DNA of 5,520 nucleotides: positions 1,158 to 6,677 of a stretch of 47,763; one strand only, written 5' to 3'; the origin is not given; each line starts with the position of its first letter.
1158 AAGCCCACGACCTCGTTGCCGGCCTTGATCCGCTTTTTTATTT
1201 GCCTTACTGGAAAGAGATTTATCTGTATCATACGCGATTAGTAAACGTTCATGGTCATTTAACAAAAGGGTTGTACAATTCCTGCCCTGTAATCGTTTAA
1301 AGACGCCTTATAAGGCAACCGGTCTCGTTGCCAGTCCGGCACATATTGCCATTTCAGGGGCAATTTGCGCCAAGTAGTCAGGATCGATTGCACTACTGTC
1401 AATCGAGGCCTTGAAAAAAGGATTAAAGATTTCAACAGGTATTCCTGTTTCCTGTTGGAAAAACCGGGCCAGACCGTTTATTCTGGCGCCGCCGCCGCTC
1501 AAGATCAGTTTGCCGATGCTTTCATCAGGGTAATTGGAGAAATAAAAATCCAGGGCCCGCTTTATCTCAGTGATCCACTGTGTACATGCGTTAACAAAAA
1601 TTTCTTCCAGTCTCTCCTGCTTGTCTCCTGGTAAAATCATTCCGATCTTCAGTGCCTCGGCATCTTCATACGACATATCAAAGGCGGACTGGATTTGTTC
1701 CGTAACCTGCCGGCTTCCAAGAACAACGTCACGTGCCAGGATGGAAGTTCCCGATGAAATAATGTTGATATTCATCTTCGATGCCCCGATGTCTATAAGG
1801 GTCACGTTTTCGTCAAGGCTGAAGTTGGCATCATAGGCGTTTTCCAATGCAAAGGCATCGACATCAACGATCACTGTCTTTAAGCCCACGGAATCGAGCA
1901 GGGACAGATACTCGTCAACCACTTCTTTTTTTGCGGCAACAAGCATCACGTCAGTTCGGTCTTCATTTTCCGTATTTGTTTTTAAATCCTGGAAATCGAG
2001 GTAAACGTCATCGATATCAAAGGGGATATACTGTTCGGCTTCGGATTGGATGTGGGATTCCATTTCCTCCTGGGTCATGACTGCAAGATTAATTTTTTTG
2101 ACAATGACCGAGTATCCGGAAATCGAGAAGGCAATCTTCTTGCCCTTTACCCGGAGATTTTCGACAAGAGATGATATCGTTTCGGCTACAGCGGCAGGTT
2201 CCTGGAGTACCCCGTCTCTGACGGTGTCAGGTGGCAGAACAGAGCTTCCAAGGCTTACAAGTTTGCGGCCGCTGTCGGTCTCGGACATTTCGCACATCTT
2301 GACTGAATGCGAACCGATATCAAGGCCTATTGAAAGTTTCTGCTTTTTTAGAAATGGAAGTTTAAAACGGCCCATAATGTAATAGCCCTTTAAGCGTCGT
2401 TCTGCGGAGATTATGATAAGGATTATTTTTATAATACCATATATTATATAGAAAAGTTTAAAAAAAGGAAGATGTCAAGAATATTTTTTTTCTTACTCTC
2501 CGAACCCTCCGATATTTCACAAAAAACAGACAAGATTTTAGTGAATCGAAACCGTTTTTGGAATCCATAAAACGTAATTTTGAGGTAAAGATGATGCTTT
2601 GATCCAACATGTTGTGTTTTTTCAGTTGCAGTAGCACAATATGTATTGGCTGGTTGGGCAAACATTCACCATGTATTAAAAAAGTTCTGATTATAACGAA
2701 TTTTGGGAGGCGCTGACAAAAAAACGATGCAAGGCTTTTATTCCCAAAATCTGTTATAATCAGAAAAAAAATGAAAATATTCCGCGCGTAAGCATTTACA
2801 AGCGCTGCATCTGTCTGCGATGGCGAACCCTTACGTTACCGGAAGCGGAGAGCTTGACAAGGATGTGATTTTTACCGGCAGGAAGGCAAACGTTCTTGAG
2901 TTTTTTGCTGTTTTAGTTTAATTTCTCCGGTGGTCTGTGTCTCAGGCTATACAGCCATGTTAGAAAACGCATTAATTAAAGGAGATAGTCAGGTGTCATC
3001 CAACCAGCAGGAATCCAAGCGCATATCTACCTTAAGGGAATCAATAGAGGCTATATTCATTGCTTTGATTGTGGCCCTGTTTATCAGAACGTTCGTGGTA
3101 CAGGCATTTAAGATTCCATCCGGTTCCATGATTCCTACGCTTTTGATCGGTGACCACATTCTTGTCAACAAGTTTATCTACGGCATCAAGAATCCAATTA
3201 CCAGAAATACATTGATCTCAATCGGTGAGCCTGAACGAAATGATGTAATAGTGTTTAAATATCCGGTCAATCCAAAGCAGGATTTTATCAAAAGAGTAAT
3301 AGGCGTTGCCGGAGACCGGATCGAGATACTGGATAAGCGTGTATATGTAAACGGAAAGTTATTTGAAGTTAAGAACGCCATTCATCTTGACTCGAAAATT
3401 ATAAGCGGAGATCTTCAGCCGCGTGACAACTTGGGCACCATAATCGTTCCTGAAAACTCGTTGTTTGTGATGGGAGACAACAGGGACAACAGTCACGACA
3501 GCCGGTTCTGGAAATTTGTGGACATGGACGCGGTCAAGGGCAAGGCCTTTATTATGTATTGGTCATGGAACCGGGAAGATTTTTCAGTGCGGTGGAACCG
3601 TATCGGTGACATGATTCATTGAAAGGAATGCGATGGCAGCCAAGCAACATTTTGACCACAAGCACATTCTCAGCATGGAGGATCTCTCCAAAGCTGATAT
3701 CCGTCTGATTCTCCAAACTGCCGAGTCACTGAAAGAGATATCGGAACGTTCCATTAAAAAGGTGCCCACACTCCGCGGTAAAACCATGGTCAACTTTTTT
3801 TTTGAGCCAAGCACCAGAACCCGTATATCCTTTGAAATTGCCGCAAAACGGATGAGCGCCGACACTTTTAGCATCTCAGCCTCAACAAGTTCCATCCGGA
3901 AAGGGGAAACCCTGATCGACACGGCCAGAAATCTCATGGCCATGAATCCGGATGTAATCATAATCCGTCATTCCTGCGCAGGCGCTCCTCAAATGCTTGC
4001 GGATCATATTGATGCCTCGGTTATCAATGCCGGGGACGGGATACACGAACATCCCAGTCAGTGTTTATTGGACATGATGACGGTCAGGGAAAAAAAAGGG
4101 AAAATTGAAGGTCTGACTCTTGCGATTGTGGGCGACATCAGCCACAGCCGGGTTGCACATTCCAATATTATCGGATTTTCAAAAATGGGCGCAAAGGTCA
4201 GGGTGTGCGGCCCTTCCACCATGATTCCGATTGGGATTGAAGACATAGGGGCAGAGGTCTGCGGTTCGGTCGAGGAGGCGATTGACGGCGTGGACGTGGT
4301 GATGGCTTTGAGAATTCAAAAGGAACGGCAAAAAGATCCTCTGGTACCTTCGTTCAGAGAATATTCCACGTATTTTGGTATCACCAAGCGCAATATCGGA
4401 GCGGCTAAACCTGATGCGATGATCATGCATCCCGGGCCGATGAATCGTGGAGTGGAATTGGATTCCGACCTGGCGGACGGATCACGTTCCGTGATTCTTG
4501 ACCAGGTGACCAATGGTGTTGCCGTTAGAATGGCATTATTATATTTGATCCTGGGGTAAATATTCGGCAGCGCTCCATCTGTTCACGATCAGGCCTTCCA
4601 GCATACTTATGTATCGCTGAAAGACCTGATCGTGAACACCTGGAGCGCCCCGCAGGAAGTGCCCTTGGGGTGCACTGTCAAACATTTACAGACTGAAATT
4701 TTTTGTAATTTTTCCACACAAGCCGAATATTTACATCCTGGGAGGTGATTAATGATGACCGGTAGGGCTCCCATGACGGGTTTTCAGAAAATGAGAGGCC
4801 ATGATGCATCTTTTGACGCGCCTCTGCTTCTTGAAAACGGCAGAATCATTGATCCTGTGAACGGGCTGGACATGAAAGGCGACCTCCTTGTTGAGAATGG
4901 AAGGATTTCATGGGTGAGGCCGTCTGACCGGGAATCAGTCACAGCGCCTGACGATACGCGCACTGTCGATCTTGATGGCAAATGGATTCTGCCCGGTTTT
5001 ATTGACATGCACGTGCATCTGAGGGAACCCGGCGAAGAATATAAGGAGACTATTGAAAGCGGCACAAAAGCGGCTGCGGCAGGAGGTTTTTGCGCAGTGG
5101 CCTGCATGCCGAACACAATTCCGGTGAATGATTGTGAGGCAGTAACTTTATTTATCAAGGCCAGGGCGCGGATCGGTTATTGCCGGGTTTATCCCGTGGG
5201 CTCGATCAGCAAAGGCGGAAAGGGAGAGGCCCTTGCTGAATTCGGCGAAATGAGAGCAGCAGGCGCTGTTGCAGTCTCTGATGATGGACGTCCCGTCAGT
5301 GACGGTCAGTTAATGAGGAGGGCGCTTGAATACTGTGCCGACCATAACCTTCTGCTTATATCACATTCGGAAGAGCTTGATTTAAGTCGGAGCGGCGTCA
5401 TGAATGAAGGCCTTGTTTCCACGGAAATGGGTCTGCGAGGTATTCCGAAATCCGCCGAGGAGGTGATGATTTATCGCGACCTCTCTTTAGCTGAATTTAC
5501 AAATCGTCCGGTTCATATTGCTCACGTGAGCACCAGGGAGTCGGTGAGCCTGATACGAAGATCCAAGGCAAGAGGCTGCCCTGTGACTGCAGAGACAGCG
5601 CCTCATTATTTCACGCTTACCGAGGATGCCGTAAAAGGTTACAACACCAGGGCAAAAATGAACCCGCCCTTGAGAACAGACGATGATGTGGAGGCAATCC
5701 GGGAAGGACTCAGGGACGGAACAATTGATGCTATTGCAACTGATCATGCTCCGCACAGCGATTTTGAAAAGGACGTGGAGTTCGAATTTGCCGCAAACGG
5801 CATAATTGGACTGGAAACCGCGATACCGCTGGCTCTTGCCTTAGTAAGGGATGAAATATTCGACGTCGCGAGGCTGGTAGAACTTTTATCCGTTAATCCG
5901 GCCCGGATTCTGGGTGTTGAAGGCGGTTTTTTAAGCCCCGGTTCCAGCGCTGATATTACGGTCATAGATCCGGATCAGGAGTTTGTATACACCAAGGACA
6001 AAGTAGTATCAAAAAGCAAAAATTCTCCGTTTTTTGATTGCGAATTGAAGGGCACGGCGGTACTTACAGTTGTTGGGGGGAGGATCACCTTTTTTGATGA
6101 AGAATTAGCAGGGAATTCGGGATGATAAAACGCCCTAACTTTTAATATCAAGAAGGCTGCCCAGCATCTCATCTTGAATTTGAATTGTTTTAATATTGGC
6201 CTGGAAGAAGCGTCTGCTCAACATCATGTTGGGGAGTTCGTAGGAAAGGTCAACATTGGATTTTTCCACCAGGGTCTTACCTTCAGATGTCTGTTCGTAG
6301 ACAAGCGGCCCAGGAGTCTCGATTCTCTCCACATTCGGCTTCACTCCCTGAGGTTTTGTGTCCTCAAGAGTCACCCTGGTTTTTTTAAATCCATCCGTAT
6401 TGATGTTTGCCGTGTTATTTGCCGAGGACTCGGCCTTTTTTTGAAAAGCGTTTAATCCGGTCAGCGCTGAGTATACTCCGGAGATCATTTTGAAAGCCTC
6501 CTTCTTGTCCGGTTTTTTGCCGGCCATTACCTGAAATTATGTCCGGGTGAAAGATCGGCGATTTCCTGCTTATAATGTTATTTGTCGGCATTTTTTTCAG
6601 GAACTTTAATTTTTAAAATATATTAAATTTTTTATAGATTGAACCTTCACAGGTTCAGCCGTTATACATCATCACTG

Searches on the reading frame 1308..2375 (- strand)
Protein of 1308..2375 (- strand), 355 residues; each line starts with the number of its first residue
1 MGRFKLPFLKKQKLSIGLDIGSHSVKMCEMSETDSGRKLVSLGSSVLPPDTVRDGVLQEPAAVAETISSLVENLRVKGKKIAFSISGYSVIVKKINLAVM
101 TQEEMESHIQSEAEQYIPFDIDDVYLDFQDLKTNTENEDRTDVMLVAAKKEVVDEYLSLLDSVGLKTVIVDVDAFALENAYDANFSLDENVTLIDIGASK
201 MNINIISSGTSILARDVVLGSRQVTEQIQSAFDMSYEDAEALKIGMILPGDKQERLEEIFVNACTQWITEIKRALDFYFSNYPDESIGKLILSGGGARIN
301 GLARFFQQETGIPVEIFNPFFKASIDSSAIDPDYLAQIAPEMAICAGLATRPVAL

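Call 41: search_protein_families(library=pfam, max_evalue=0.0001, proteins=[window:1308-2375:-])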
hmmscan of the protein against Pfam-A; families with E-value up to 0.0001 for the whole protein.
window:1308-2375:- (355 aa): 3 families
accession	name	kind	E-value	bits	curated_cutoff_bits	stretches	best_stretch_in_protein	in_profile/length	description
PF11104.14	PilM_2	-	5.3e-81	272.6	27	1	17-351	1-338/340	Type IV pilus assembly protein PilM;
PF14450.12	FtsA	-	1.2e-12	48.7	31.8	1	193-336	2-124/127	Cell division protein FtsA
PF06723.19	MreB_Mbl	-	3.5e-06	26.5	27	0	290-318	277-305/327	MreB/Mbl protein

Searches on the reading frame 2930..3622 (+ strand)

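Call 41: search_protein_families(library=pfam, max_evalue=0.0001, proteins=[window:2930-3622:+])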
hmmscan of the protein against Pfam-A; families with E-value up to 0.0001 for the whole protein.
window:2930-3622:+ (230 aa): 1 family
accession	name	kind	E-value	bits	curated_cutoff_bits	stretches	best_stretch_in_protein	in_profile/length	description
PF10502.14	Peptidase_S26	-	6.5e-52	176.3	22.9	1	36-211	2-168/168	Signal peptidase, peptidase S26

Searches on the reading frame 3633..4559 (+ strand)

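Call 41: search_protein_families(library=pfam, max_evalue=0.0001, proteins=[window:3633-4559:+])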
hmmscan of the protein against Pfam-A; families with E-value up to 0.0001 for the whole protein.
window:3633-4559:+ (308 aa): 2 families
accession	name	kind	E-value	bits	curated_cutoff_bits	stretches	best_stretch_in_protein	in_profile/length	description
PF02729.26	OTCace_N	-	4.4e-47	160.3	29.9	1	10-153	1-148/148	Aspartate/ornithine carbamoyltransferase, carbamoyl-P binding domain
PF00185.30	OTCace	-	6.9e-29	101.4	29.4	1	159-305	1-156/157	Aspartate/ornithine carbamoyltransferase, Asp/Orn binding domain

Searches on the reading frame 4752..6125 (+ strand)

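Call 41: search_protein_families(library=pfam, max_evalue=0.0001, proteins=[window:4752-6125:+])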
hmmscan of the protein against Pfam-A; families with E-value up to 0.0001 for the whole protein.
window:4752-6125:+ (457 aa): 3 families
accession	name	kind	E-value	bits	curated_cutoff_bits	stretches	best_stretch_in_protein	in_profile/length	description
PF01979.26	Amidohydro_1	-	7e-27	95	25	1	78-445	1-344/345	Amidohydrolase family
PF07969.17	Amidohydro_3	-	5.5e-15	56.2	29.7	2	258-447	312-472/472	Amidohydrolase family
PF12890.13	DHOase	-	3.2e-07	31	21.2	1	77-264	2-142/142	Dihydro-orotase-like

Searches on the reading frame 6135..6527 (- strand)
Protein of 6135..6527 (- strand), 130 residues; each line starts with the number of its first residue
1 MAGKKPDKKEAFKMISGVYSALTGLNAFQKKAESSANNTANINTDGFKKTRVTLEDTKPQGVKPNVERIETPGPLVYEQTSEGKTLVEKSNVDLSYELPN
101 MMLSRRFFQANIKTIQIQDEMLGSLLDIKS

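Call 41: search_protein_families(library=pfam, max_evalue=0.0001, proteins=[window:6135-6527:-])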
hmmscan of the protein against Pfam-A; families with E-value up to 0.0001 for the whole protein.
window:6135-6527:- (130 aa): 2 families
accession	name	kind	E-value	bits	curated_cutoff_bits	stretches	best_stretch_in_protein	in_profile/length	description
PF06429.18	Flg_bbr_C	-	6.8e-11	41.9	23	1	87-127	5-45/46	Flagellar basal body rod FlgEFG protein C-terminal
PF00460.25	Flg_bb_rod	-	6.8e-06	26.4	20.7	1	19-48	2-31/31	Flagella basal body rod protein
